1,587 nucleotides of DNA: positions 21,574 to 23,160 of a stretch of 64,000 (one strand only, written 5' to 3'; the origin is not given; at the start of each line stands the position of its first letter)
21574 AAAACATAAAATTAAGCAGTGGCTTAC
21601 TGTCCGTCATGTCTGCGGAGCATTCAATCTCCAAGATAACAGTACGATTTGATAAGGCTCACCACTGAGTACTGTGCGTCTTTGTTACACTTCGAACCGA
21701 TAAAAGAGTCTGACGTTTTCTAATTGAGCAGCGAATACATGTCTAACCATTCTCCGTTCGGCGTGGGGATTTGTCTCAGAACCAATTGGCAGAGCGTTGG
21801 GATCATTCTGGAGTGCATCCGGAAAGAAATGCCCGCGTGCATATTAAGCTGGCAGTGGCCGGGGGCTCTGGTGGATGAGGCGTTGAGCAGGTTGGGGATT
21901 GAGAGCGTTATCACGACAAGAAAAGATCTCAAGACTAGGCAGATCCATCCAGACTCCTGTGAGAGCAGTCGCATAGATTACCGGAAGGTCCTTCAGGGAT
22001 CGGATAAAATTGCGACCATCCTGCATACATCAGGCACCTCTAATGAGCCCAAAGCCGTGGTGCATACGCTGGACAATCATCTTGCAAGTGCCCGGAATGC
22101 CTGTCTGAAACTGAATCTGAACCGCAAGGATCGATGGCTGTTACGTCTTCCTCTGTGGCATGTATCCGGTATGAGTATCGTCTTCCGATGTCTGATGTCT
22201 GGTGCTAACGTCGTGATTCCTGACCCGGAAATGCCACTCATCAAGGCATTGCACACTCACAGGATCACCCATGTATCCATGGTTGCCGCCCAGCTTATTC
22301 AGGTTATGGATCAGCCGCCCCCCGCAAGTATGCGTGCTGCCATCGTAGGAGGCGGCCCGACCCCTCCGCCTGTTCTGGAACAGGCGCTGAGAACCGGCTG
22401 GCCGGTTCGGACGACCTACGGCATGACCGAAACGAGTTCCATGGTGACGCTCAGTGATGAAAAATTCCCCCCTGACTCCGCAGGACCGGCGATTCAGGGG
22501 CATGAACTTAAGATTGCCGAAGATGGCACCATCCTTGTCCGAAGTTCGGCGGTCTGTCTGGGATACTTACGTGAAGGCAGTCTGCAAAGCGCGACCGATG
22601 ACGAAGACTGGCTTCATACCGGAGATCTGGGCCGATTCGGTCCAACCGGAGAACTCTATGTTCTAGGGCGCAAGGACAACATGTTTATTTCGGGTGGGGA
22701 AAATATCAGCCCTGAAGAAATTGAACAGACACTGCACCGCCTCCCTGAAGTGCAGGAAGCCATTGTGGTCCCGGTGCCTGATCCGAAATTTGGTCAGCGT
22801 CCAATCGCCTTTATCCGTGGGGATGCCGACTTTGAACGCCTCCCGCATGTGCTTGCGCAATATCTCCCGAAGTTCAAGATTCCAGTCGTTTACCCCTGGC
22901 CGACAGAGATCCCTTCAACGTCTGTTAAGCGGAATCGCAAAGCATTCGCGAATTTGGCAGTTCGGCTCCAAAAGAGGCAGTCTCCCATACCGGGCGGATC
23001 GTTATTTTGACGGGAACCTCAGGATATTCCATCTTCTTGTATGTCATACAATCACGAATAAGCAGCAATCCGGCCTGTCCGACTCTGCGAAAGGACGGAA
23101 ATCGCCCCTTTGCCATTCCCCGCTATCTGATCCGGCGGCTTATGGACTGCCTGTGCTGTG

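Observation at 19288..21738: AT-rich five-ORF cassette ending in an FRG-domain gene, wedged between menC and menE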

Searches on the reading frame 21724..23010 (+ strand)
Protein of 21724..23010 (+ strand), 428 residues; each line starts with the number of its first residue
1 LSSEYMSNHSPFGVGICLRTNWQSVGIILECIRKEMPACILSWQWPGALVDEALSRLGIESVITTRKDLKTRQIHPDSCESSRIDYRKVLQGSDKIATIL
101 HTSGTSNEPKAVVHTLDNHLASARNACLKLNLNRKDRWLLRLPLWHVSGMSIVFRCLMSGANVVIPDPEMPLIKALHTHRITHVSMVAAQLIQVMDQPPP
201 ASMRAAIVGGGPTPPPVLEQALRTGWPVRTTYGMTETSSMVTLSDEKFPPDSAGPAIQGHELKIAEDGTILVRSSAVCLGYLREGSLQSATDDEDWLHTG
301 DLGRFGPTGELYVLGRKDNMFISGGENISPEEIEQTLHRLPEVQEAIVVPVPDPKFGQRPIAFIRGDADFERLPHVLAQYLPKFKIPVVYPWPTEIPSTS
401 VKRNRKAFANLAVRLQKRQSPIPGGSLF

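Call 3: search_protein_families(library=pfam, proteins=[window:21724-23010:+], max_evalue=0.1)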
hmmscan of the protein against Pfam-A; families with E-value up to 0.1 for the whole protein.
window:21724-23010:+ (428 aa): 2 families
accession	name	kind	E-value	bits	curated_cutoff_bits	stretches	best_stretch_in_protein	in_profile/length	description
PF00501.34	AMP-binding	-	1.3e-36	126.6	29.9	1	14-282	49-384/384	AMP-binding enzyme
PF13193.12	AMP-binding_C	-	2.3e-08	35.3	24.5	1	332-387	1-60/76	AMP-binding enzyme C-terminal domain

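Call 5: search_protein_families(library=ncbifam, proteins=[window:21724-23010:+], max_evalue=0.1)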
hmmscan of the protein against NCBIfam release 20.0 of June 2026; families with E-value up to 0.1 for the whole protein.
window:21724-23010:+ (428 aa): 106 families (the best 25 are shown)
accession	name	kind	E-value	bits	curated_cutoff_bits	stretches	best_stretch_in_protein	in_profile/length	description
TIGR01923.1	menE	equivalog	1.3e-98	330.7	330.15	1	14-400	27-433/442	o-succinylbenzoate--CoA ligase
NF006539.0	PRK09029.1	equivalog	9.8e-88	295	494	1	20-415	62-454/458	o-succinylbenzoate--CoA ligase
NF002966.0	PRK03640.1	equivalog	5.7e-76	256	556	1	92-407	139-475/483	o-succinylbenzoate--CoA ligase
NF004837.0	PRK06187.1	subfamily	2e-59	201.3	476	1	88-401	164-510/531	long-chain-fatty-acid--CoA ligase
NF005801.1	PRK07656.1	equivalog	1.3e-47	162.6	657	1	60-398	134-488/500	FadD3 family acyl-CoA ligase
NF005660.0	PRK07445.1-2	equivalog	1.9e-44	152.1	525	1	93-400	69-377/397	O-succinylbenzoic acid--CoA ligase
NF005714.0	PRK07529.1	subfamily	2.5e-44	151.7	632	1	91-371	215-529/640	acyl-CoA synthetase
NF005877.1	PRK07824.1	equivalog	5.1e-42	144.2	345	1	92-397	40-346/362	o-succinylbenzoate--CoA ligase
NF005307.0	PRK06839.1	equivalog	1.9e-41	142.2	748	1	91-403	146-483/496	o-succinylbenzoate--CoA ligase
NF009233.0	PRK12583.1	subfamily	9.9e-40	136.4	832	1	88-401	196-538/558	fatty acid CoA ligase family protein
NF052269.1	Staph_lig_FadD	equivalog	8.4e-39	133.2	650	1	91-406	147-486/499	long-chain-fatty-acid--CoA ligase FadD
NF006020.0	PRK08162.1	subfamily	2.2e-37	128.6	677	2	268-405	390-530/545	acyl-CoA synthetase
NF004758.0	PRK06087.1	equivalog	3.5e-37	128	736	1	88-394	182-510/548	medium-chain fatty-acid--CoA ligase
NF006572.0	PRK09088.1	equivalog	1.3e-35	123.1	696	1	68-406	115-480/491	acyl-CoA synthetase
NF005797.0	PRK07638.1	equivalog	4.6e-35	121.1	518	1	101-405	150-472/487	acyl-CoA synthetase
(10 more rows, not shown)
